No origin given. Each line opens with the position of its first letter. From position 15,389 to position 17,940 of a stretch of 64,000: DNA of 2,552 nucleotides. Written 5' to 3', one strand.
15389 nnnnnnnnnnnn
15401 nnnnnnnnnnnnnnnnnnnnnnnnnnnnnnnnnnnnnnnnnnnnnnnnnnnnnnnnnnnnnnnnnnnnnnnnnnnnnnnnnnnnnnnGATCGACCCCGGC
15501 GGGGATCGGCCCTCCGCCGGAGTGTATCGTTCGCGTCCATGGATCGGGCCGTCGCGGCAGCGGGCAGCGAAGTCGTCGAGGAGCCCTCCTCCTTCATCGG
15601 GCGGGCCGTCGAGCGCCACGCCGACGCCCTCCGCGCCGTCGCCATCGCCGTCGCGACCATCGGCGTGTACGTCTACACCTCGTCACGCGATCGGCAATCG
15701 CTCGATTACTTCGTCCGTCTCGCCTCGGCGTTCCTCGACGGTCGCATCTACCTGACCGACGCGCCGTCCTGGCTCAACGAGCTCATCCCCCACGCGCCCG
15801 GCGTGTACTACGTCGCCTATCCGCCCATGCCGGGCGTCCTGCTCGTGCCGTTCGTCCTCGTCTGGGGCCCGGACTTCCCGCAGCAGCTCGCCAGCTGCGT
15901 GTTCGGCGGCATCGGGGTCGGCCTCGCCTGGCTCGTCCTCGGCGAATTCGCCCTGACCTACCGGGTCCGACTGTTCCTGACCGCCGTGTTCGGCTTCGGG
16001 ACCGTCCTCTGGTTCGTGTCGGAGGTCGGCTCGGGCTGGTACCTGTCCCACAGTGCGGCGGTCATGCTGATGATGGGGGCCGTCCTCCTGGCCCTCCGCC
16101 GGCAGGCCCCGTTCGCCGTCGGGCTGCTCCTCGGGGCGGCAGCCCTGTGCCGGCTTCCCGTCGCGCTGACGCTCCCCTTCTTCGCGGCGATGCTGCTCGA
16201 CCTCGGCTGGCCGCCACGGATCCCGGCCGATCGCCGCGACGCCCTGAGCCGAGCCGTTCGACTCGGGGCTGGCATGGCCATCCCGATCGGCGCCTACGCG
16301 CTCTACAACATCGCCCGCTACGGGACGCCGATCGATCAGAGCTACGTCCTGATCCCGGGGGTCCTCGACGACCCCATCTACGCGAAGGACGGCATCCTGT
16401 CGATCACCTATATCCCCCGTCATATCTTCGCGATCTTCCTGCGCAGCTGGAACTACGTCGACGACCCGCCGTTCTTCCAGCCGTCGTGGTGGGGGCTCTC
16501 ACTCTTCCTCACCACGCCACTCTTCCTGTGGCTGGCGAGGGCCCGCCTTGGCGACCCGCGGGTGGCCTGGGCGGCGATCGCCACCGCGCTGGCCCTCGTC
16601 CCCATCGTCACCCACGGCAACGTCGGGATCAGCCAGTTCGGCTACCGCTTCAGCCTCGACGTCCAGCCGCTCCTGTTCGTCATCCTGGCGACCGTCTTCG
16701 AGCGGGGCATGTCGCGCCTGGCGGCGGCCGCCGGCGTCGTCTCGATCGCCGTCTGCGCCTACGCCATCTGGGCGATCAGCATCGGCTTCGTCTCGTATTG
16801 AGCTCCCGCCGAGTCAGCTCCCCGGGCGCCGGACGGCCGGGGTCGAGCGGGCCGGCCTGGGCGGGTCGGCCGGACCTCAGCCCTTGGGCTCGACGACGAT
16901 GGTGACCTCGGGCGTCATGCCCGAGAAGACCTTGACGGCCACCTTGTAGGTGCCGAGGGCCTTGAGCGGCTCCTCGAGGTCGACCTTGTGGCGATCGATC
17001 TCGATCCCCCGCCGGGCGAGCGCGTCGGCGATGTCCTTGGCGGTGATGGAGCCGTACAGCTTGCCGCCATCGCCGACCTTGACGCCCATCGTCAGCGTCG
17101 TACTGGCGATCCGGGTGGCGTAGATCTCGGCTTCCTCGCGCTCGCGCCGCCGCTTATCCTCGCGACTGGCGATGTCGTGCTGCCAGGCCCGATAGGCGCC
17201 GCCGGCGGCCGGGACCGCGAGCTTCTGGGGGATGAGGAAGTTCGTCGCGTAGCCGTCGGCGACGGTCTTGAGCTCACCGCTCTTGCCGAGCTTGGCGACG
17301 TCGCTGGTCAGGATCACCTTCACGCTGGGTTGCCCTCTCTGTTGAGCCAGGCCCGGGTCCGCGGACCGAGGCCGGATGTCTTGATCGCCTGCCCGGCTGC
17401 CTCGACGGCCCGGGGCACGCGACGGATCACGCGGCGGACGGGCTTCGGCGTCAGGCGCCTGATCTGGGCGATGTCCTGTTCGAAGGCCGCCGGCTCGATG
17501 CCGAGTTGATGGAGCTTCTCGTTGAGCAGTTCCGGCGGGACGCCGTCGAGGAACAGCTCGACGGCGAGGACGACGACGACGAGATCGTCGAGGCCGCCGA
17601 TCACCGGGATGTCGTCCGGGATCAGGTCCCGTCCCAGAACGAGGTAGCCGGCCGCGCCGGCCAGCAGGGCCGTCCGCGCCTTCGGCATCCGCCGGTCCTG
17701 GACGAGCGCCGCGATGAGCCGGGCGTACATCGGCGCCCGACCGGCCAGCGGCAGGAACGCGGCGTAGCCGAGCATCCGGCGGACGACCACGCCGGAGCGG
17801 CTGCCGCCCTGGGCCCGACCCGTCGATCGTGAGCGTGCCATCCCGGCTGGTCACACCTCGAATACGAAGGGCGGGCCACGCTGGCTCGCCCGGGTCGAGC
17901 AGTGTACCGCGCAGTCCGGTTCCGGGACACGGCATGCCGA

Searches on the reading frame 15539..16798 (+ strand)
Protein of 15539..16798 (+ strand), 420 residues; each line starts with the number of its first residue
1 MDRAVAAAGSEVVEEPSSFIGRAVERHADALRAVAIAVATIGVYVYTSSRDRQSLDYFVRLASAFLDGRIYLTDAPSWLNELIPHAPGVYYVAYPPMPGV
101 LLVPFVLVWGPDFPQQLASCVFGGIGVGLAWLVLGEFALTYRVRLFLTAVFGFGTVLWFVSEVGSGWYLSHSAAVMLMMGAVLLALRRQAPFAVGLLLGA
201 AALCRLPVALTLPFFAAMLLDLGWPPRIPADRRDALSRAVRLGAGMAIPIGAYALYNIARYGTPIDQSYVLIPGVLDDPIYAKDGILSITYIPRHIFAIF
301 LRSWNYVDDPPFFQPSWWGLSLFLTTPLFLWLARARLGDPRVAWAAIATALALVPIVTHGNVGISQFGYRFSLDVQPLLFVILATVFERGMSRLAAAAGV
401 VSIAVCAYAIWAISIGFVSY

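Call 8: search_protein_families(library=pfam, proteins=[window:15539-16798:+], max_evalue=0.01)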
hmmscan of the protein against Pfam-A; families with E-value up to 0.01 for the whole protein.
window:15539-16798:+ (420 aa): 0 families

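Call 13: search_protein_families(library=ncbifam, proteins=[window:15539-16798:+], max_evalue=0.01)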
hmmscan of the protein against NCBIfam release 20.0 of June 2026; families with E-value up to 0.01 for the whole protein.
window:15539-16798:+ (420 aa): 1 family
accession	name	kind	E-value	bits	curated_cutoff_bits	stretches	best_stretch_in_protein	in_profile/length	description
NF047440.1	LA3751_2_3_fam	subfamily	1.5e-06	27.3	200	1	88-264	75-247/460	LA_3751/LA_3752 family putative glycosyltransferase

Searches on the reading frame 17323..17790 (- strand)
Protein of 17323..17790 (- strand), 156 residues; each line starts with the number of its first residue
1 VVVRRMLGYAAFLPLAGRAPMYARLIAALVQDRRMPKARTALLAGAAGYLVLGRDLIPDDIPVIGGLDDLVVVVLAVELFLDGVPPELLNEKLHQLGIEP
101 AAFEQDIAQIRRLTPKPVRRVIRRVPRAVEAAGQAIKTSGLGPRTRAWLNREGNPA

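Call 8: search_protein_families(library=pfam, proteins=[window:17323-17790:-], max_evalue=0.01)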
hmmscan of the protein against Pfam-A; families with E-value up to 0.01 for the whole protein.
window:17323-17790:- (156 aa): 1 family
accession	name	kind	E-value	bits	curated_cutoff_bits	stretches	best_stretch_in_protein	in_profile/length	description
PF06803.17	DUF1232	-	2.3e-09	37.3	23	1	41-75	3-37/37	Protein of unknown function (DUF1232)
